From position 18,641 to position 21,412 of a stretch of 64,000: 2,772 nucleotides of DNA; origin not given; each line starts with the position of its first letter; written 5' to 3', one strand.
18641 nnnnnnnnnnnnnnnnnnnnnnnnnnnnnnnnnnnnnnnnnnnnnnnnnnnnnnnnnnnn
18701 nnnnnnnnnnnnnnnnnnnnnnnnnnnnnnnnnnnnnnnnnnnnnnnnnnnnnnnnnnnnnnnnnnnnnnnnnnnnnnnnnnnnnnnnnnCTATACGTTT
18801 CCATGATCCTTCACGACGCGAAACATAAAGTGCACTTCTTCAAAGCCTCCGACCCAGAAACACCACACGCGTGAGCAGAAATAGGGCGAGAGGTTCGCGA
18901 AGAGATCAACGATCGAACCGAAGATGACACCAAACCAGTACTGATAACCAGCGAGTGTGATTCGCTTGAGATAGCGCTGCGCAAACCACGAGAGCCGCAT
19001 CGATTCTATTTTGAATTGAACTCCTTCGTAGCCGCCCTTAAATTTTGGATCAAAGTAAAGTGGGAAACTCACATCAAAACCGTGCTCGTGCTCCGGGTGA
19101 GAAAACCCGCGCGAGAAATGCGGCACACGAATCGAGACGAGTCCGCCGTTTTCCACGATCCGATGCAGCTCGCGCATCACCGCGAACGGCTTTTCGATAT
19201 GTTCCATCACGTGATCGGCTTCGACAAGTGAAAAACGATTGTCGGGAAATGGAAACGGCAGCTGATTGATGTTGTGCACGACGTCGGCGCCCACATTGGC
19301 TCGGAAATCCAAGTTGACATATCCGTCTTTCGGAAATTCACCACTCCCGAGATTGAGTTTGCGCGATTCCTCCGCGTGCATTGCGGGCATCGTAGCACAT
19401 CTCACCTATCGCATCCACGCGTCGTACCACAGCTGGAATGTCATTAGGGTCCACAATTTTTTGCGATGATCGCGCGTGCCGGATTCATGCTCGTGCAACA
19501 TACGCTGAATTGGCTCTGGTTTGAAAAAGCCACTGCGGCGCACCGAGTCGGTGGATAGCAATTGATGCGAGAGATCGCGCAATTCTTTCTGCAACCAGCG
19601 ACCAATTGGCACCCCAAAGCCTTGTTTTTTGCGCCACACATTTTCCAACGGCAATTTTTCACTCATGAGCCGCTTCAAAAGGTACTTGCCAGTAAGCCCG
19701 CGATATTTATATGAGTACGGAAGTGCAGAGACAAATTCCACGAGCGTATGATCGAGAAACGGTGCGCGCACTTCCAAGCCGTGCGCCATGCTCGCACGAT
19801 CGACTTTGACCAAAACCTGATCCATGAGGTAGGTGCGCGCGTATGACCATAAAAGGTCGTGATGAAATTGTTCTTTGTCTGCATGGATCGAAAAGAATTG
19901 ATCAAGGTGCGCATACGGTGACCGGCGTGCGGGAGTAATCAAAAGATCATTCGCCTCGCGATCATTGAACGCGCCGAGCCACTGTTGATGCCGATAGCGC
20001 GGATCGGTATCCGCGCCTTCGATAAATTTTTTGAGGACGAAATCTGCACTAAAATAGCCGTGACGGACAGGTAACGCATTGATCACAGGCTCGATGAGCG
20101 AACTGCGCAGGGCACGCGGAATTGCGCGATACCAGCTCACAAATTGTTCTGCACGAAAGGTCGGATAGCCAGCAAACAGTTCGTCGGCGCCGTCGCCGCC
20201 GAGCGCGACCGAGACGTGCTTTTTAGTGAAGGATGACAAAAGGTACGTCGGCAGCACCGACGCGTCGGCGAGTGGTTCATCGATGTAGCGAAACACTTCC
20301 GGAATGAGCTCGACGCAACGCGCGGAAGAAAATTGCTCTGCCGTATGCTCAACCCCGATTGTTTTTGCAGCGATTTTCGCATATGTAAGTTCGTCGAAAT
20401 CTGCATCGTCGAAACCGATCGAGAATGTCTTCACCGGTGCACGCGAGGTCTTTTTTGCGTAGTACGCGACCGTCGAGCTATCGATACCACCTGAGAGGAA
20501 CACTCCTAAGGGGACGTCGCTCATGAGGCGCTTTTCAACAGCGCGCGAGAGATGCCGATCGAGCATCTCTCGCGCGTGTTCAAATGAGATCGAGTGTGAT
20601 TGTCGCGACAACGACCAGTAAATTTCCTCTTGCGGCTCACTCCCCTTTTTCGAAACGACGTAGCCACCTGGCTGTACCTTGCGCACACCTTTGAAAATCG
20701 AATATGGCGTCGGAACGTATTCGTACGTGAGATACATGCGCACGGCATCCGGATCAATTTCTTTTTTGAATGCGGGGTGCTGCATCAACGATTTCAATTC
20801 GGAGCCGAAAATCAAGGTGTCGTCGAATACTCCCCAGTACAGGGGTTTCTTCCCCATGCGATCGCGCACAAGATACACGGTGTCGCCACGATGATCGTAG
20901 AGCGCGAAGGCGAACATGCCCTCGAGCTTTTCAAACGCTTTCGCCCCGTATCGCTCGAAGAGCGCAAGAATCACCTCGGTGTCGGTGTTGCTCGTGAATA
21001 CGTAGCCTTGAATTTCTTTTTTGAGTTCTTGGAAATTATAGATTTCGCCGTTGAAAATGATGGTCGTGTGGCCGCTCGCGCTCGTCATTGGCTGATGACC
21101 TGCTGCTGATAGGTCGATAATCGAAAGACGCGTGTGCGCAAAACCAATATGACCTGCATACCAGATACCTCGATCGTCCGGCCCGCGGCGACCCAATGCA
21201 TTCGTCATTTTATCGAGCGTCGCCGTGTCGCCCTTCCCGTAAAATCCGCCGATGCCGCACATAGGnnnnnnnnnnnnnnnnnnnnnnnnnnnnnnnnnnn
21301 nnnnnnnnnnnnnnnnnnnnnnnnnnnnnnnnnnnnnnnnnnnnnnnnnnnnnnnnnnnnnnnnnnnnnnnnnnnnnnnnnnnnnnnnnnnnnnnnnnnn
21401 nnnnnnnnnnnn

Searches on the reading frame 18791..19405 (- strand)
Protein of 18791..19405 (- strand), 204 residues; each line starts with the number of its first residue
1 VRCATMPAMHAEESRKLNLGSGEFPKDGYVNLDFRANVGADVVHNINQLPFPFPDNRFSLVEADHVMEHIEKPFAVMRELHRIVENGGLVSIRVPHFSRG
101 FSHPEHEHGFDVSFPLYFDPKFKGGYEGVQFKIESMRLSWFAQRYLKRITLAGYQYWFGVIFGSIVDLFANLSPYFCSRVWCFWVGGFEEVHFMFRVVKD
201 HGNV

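Call 13: search_protein_families(library=pfam, proteins=[window:18791-19405:-], max_evalue=0.001)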
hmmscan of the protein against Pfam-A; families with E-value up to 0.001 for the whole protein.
window:18791-19405:- (204 aa): 2 families
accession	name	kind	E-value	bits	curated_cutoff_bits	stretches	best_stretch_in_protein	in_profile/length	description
PF08241.18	Methyltransf_11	-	3.7e-07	31.1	21.2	1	42-91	47-94/95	Methyltransferase domain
PF13489.12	Methyltransf_23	-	8.5e-05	22.8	27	1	46-95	63-119/164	Methyltransferase domain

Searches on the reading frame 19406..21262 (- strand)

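Call 13: search_protein_families(library=pfam, proteins=[window:19406-21262:-], max_evalue=0.001)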
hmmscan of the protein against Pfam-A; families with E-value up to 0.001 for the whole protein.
window:19406-21262:- (618 aa): 6 families
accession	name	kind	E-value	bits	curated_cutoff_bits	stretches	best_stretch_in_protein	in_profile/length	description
PF00733.27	Asn_synthase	-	5.8e-102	342.4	21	1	234-613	2-353/354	Asparagine synthase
PF13522.11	GATase_6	-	1.2e-43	148.7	27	1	28-155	1-130/130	Glutamine amidotransferase domain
PF13537.11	GATase_7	-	7.2e-42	142.7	25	1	43-160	1-122/123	Glutamine amidotransferase domain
PF12481.13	DUF3700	-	1.1e-08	35.3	27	1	68-160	79-176/228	Aluminium induced protein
PF06508.19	QueC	-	0.00016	21.7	22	1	254-309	4-58/210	Queuosine biosynthesis protein QueC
PF02540.23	NAD_synthase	-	0.00044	19.9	21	1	236-368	7-139/242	NAD synthase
